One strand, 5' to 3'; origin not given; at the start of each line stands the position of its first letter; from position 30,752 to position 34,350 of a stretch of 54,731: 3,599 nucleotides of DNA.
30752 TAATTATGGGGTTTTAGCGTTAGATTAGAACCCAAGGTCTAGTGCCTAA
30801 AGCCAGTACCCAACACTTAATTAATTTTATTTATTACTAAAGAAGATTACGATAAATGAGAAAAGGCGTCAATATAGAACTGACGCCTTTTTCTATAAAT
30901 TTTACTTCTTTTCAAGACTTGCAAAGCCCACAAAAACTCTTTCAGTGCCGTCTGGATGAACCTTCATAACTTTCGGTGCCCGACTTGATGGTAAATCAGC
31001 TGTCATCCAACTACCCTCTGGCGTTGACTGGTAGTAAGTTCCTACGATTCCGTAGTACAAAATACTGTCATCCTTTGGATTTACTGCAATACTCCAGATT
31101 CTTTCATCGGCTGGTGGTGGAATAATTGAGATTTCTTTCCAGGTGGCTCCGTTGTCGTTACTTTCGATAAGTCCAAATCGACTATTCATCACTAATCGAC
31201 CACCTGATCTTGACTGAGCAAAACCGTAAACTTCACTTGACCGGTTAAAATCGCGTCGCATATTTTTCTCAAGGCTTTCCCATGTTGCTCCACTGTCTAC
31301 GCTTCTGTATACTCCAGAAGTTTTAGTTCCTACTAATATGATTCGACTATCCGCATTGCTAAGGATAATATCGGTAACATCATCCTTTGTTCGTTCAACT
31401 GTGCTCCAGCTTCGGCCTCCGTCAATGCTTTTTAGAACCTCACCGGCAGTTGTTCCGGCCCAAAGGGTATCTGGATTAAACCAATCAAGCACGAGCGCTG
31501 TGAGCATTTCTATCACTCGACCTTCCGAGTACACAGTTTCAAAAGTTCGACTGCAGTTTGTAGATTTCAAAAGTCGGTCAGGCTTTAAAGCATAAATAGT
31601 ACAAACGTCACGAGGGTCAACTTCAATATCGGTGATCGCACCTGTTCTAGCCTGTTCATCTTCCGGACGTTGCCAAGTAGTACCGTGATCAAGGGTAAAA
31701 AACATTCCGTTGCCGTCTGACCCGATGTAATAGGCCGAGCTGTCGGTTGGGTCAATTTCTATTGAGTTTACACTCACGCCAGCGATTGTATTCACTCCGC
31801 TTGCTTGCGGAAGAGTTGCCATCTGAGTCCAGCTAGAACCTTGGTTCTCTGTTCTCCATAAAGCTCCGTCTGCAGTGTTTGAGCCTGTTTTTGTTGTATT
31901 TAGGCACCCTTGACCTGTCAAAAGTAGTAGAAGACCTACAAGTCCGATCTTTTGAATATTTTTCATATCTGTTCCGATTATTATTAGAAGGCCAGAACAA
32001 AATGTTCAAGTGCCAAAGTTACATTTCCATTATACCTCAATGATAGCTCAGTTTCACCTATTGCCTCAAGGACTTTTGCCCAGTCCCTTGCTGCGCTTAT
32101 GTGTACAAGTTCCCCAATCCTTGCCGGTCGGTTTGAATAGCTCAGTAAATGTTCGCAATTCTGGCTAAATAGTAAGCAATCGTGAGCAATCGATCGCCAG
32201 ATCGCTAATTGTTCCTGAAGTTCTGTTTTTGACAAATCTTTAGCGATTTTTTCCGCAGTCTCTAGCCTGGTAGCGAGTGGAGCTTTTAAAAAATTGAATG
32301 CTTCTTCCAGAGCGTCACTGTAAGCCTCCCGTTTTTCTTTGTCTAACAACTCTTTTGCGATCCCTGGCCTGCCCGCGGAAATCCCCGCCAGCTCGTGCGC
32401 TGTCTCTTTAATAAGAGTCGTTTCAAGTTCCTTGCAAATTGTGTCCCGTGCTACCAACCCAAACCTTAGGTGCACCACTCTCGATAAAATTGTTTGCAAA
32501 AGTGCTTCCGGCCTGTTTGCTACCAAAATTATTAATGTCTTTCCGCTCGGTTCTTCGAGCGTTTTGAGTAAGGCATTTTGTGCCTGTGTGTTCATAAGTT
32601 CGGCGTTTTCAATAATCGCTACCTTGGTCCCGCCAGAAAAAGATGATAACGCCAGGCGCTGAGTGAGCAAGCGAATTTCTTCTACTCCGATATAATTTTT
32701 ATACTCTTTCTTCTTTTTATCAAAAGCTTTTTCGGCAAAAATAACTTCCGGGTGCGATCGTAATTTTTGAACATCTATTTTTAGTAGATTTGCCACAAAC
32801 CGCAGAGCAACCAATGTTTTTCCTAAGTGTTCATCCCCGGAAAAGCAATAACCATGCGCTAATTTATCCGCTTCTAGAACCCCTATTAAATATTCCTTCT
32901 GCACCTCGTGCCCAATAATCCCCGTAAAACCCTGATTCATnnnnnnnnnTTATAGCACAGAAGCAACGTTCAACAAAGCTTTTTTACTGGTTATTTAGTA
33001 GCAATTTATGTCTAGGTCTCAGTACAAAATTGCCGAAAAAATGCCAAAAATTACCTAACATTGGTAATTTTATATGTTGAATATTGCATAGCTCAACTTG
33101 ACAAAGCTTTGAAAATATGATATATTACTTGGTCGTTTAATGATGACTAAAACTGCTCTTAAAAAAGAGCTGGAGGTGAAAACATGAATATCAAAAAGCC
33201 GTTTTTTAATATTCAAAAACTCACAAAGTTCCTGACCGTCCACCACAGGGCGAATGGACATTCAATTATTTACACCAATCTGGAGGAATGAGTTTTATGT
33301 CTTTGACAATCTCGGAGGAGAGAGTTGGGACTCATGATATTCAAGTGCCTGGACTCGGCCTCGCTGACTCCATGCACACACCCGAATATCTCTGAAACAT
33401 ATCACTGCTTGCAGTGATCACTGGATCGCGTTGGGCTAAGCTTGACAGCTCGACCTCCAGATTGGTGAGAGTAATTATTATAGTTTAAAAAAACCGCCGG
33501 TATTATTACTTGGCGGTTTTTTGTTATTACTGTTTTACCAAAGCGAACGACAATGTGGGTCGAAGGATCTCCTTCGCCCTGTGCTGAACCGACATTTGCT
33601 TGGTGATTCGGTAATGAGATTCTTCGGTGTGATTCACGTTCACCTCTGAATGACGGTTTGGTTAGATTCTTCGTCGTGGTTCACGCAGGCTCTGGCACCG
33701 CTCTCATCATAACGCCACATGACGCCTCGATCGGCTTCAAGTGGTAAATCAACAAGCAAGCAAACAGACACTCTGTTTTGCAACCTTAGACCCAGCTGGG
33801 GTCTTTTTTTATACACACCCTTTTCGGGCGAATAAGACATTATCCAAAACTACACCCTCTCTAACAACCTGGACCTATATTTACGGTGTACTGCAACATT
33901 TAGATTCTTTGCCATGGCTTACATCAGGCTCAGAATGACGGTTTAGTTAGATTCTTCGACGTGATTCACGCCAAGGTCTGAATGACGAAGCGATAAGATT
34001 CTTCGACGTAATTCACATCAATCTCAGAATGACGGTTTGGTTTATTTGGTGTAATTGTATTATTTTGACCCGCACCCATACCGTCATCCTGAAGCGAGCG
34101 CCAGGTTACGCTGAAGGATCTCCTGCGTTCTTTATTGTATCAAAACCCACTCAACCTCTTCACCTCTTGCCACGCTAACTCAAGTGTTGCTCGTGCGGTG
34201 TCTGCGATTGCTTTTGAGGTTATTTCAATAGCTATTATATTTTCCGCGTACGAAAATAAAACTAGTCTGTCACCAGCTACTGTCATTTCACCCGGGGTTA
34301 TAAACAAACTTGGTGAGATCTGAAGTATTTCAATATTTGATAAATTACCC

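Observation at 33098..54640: Recurring module: plus-strand orphan cassette (promoter, small ORFs or RNA, terminator) followed by the composite repeat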

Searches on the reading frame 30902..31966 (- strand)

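Call 22: search_protein_families(library=pfam, proteins=[window:30902-31966:-])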
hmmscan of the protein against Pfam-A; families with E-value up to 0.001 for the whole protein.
window:30902-31966:- (354 aa): 4 families
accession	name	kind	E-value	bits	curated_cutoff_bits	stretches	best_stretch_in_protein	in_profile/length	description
PF15902.12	Sortilin-Vps10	-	3.6e-19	69.3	33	2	35-141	2-98/446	Sortilin, neurotensin receptor 3,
PF14870.12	PSII_BNR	-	3.4e-08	33.5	27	1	28-195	119-274/303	Photosynthesis system II assembly factor YCF48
PF02012.26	BNR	-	3.1e-06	26.8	27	0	89-100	1-12/12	BNR/Asp-box repeat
PF19755.4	DUF6242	-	0.00024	21.5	29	0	34-98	166-217/217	Domain of unknown function (DUF6242)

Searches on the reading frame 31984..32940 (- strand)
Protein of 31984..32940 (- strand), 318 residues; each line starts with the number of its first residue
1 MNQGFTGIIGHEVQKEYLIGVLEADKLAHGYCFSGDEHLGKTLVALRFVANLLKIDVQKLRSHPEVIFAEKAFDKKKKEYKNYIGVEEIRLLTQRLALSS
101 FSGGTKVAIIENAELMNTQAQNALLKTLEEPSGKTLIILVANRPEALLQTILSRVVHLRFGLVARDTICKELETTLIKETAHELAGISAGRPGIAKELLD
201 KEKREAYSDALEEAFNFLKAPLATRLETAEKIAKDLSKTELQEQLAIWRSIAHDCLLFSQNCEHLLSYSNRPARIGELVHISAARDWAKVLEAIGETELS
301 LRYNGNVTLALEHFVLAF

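Call 22: search_protein_families(library=pfam, proteins=[window:31984-32940:-])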
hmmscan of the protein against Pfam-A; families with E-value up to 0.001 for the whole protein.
window:31984-32940:- (318 aa): 2 families
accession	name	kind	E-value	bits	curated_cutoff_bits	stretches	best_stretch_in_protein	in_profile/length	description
PF13177.12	DNA_pol3_delta2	-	3.1e-32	112.2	27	1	12-160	3-157/161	DNA polymerase III, delta subunit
PF00004.35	AAA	-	3.9e-05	24.5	21.2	1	32-155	2-123/131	ATPase family associated with various cellular activities (AAA)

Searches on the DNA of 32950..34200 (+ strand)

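Call 11: search_rna_families(source=window, start=32950, end=34200, threshold=evalue, max_evalue=5)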
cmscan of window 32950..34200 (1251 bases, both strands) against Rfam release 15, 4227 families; matches with E-value up to 5: 9.
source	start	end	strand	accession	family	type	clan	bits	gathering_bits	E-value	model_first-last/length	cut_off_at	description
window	33464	33522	+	RF02495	ohsC_RNA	Gene; antitoxin;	-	24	50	0.59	1-77/77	no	Oppression of Hydrophobic ORF by sRNA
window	33461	33524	+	RF02450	ncr1175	Gene; sRNA;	-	23.8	60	0.11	1-110/110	no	Bacillus sRNA ncr1175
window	33065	33155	+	RF00309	snosnR60_Z15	Gene; snRNA; snoRNA; CD-box;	CL00070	23.4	41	0.46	1-98/98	no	Small nucleolar RNA snR60/Z15/Z230/Z193/J17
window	33457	33528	+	RF02074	STnc240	Gene; sRNA;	-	21.4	55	2.7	1-77/77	no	Enterobacterial sRNA STnc240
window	33483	33607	-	RF02053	STnc430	Gene; sRNA;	-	19.8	47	2.8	1-162/162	no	Enterobacterial sRNA STnc430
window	33742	33810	+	RF02399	NsiR1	Gene; sRNA;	-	19.6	39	0.47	1-60/60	no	Nitrogen stress-induced RNA 1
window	33487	33612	-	RF00506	Thr_leader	Cis-reg; leader;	-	17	55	3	1-118/118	no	Threonine operon leader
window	34013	34103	-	RF01900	mir-2024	Gene; miRNA;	-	16.7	69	3.8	1-77/77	no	mir-2024 microRNA precursor family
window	33025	33068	+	RF00623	P1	Gene;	-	15.7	100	2.2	137-180/180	no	Pseudomonas sRNA P1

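Call 74: build_rna_model(alignment_id=A3)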
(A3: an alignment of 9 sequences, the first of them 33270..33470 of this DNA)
Model R1 built from alignment A3 (9 sequences, 254 columns); structure: RNAalifold consensus.
model positions 201; base pairs 35; branch points 1; effective number of sequences 3.4; information 0.59 bits per position. Calibrated on 0.2 Mb of random sequence (short: E-values are rough).
structure used (alignment columns):
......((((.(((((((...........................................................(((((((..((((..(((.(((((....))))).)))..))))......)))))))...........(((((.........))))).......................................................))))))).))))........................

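Call 75: search_with_rna_model(model_id=R1, sources=[window, L142, L144, L146, L147, L148, L149, L150, L151, L153, L154, L155, L156, L157, L159, L160, L161, L162, L163, L164, L165, L166, L167, L168, L169, L170, L171, L172, L173, L174, L175, L176, L177, L178, L179, L180, L181, L182, L018, L039, L047, L088, L090], max_evalue=1)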
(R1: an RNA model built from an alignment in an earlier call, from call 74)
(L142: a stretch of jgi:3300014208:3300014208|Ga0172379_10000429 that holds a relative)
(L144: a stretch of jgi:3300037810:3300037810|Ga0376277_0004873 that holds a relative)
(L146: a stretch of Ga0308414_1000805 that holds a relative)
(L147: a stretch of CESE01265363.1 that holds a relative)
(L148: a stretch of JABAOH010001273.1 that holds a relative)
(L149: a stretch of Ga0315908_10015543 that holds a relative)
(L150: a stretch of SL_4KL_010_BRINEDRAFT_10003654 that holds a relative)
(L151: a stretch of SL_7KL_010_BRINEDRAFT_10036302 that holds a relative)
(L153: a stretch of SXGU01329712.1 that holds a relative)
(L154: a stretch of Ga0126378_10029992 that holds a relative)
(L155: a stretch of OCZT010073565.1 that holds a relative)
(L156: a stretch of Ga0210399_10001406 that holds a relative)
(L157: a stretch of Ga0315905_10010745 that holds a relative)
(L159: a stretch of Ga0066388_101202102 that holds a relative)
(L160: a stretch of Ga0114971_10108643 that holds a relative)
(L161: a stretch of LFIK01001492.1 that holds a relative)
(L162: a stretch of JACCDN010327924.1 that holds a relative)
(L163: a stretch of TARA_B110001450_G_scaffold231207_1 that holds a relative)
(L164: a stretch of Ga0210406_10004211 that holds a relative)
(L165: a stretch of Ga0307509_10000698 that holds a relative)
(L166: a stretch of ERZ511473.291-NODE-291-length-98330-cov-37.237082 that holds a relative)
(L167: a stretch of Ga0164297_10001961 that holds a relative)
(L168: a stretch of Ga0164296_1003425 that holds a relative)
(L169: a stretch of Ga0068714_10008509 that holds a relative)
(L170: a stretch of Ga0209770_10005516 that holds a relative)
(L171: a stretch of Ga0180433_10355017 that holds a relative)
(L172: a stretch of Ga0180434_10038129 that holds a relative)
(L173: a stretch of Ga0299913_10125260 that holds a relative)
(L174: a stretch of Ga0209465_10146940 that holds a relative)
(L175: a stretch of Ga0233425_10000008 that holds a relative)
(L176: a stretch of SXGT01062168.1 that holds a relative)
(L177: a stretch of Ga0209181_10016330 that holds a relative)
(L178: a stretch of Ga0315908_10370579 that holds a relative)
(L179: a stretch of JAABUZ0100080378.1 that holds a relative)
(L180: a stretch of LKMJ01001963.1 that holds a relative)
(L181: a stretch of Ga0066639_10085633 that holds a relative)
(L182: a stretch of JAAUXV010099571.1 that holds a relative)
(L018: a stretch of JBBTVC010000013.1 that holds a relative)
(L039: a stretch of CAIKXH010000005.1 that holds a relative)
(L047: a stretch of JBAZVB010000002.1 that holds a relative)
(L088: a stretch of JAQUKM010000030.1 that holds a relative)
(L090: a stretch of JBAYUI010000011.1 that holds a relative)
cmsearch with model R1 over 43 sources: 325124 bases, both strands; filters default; matches with E-value up to 1: 39.
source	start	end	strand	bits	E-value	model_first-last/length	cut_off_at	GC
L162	2838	3029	-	158.8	1e-36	1-201/201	no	0.54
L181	1594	1787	+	157.2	2.6e-36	1-201/201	no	0.53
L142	13758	13983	-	155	8.8e-36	1-201/201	no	0.54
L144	11705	11929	-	154.8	1e-35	1-201/201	no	0.56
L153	85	277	+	153.3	2.3e-35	1-201/201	no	0.58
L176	11671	11863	+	153.3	2.3e-35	1-201/201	no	0.58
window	33272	33476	+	147.8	5.1e-34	1-201/201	no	0.48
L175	38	248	-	144.6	3.1e-33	1-201/201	no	0.52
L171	874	1052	-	122.8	6.3e-28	1-201/201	no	0.53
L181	1586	1779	-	28.3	6.6e-05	1-201/201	no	0.54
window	33264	33468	-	27.4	0.00011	1-201/201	no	0.47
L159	393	431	-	19.7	0.0084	70-113/201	no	0.67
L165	105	156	-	18.9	0.013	67-116/201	no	0.6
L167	678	720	+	17.7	0.025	70-113/201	no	0.67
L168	6736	6778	+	17.7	0.025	70-113/201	no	0.67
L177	6600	6640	-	17.4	0.03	70-113/201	no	0.61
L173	565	613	-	16.8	0.042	70-113/201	no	0.53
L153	77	269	-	16.2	0.058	1-201/201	no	0.58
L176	11663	11855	-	16.2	0.058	1-201/201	no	0.58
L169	6060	6104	-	15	0.12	68-115/201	no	0.69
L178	543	583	+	13.9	0.21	70-113/201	no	0.59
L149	1677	1720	+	13.9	0.22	70-113/201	no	0.64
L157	7384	7427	-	13.9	0.22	70-113/201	no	0.64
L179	2051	2097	+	13.2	0.33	69-114/201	no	0.66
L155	1627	1666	-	13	0.37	70-113/201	no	0.57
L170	4226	4266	-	12.7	0.43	70-113/201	no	0.59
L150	4334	4373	+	12.6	0.45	70-113/201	no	0.57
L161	1588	1627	+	12.6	0.45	70-113/201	no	0.57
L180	9612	9651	-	12.6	0.45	70-113/201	no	0.57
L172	4113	4159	-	12.5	0.47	70-113/201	no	0.66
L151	1149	1196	+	12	0.64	70-113/201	no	0.6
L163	945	992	-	11.8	0.71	68-115/201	no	0.52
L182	943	987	-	11.8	0.71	70-113/201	no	0.42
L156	3484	3528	-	11.6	0.78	70-113/201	no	0.62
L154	4005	4054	-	11.6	0.79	68-115/201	no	0.62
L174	147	196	+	11.6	0.79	68-115/201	no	0.62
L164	5661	5705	+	11.6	0.79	70-113/201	no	0.6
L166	4769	4814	+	11.4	0.87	70-113/201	no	0.5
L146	5041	5087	+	11.2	0.96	70-113/201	no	0.6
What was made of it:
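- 33272..33476 (+): Conserved core of a structured RNA family that Rfam does not hold. It has a long-range helix P1 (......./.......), a GAGAGAG junction, a variable hairpin, a P3-P5 hairpin around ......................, and a P6 hairpin followed by AUCACU. R1 scores 147.8 bits here (call 75).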

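Call 97: search_with_rna_model(model_id=R1, sources=[L183, L141, L145, L143], max_evalue=1)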
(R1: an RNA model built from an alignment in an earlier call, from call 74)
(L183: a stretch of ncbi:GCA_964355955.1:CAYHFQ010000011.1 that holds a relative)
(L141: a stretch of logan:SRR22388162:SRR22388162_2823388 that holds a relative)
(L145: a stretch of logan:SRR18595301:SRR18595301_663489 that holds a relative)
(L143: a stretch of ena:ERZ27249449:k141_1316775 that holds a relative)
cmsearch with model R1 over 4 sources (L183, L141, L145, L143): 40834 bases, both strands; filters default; matches with E-value up to 1: 5.
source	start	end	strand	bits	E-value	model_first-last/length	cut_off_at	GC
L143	13758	13983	-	155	1.1e-36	1-201/201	no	0.54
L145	3609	3833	-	154.8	1.3e-36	1-201/201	no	0.56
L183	12483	12651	-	47.8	1.5e-10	1-201/201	no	0.52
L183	12484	12652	+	24.6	6.7e-05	1-201/201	no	0.52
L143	13766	13991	+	9.9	0.25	1-201/201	no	0.54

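Call 113: search_with_rna_model(model_id=R1, sources=[L184, L185, L186, L187], max_evalue=1, show_alignments=2)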
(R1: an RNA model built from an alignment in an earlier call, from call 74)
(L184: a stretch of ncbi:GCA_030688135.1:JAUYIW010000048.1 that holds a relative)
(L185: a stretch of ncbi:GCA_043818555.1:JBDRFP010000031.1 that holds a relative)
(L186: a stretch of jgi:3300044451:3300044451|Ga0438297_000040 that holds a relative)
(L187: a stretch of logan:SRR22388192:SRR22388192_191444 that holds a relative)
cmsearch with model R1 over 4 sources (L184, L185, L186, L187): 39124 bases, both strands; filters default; matches with E-value up to 1: 3.
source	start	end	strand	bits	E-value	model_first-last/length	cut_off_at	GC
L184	6444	6649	-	106.9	5.6e-25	1-201/201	no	0.51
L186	7278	7465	-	98.3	7.2e-23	1-201/201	no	0.54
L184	6452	6657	+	19.3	0.0013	1-201/201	no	0.52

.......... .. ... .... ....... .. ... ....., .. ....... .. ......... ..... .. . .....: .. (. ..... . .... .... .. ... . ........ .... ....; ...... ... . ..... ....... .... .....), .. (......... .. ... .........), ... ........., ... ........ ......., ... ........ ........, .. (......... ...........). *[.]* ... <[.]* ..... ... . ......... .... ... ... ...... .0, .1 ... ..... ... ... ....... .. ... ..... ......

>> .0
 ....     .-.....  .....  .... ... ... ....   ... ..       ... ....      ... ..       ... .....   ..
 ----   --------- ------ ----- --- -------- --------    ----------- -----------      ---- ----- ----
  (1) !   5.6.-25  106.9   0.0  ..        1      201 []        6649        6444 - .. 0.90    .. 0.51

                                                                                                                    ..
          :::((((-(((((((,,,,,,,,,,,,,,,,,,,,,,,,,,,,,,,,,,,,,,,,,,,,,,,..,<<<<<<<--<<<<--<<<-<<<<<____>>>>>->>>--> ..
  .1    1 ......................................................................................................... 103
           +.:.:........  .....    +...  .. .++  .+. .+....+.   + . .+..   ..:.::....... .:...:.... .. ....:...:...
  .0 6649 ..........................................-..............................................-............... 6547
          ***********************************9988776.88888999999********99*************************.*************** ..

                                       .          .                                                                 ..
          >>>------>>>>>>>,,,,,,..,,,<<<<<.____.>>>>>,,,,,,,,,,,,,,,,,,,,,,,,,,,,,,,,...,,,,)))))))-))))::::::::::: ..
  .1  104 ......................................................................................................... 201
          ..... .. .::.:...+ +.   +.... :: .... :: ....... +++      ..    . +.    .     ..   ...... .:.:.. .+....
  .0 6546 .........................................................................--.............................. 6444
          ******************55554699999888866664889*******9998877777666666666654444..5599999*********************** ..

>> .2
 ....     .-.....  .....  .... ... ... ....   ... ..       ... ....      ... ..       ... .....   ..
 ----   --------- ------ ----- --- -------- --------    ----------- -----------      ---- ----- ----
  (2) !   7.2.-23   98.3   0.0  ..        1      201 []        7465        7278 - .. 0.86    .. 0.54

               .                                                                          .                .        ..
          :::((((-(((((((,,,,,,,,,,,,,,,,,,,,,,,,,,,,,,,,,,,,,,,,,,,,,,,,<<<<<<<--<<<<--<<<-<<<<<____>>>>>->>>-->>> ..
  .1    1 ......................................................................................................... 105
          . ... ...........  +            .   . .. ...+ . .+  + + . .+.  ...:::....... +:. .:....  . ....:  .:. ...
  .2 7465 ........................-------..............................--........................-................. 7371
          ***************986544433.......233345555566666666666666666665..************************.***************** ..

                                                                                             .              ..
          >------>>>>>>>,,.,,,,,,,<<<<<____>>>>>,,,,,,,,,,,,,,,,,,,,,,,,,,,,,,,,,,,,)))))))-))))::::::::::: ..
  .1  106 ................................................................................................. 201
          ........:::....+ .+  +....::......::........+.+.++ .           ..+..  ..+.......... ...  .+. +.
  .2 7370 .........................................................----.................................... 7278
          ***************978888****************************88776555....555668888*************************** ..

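Call 117: search_with_rna_model(model_id=R1, sources=[window, L142, L144, L153, L158, L162, L171, L175, L181, L183, L184, L186], max_evalue=1e-8, make_alignment=true)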
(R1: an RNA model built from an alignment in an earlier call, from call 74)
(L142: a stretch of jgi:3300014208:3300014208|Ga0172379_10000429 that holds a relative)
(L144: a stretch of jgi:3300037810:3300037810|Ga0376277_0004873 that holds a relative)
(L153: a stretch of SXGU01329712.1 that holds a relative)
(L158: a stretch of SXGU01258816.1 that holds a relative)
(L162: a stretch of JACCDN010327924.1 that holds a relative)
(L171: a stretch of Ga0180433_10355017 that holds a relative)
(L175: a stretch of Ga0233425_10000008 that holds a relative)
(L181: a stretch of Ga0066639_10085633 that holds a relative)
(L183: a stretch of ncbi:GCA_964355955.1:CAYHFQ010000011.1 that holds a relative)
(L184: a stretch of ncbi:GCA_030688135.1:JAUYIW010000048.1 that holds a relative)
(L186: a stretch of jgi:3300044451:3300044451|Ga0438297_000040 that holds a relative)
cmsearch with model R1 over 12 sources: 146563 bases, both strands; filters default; matches with E-value up to 1e-8: 12.
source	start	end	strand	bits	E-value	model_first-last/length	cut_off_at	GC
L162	2838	3029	-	158.8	4.7e-37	1-201/201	no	0.54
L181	1594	1787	+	157.2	1.2e-36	1-201/201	no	0.53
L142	13758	13983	-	155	4e-36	1-201/201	no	0.54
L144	11705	11929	-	154.8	4.6e-36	1-201/201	no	0.56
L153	85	277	+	153.3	1e-35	1-201/201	no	0.58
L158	85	277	+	152.3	1.9e-35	1-201/201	no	0.59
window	33272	33476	+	147.8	2.3e-34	1-201/201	no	0.48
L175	38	248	-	144.6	1.4e-33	1-201/201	no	0.52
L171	874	1052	-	122.8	2.8e-28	1-201/201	no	0.53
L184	6444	6649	-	106.9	2.1e-24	1-201/201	no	0.51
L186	7278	7465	-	98.3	2.7e-22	1-201/201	no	0.54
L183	12483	12651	-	47.8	5.4e-10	1-201/201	no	0.52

Alignment A4: 12 matches aligned to the model, 240 columns, each read 5' to 3' on its own strand. Consensus structure (alignment columns), stored with it:
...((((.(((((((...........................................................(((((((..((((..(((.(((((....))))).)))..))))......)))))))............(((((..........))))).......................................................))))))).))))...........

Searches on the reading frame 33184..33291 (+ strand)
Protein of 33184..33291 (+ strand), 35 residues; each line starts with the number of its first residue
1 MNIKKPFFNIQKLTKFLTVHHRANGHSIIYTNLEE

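Call 24: search_protein_families(library=pfam, max_evalue=1, proteins=[window:33184-33291:+])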
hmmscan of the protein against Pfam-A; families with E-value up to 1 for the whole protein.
window:33184-33291:+ (35 aa): 0 families

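Call 29: search_protein_families(library=phrogs, max_evalue=0.1, proteins=[window:33184-33291:+])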
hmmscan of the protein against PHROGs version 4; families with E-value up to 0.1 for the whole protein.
window:33184-33291:+ (35 aa): 0 families

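Call 130: search_protein_families(library=padloc, max_evalue=0.01, proteins=[window:33184-33291:+])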
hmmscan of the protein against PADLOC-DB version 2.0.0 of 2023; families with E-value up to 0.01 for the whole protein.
window:33184-33291:+ (35 aa): 0 families

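Call 131: search_protein_families(library=ncbifam, max_evalue=0.01, proteins=[window:33184-33291:+])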
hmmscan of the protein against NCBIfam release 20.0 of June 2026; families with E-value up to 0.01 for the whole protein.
window:33184-33291:+ (35 aa): 0 families

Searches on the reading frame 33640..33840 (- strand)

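Call 24: search_protein_families(library=pfam, max_evalue=1, proteins=[window:33640-33840:-])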
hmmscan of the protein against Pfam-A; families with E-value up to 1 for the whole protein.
window:33640-33840:- (66 aa): 1 family
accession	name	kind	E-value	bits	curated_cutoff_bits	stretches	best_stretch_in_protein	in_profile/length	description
PF11261.13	IRF-2BP1_2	-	0.0033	17.4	26.8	1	26-56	4-33/52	Interferon regulatory factor 2-binding protein zinc finger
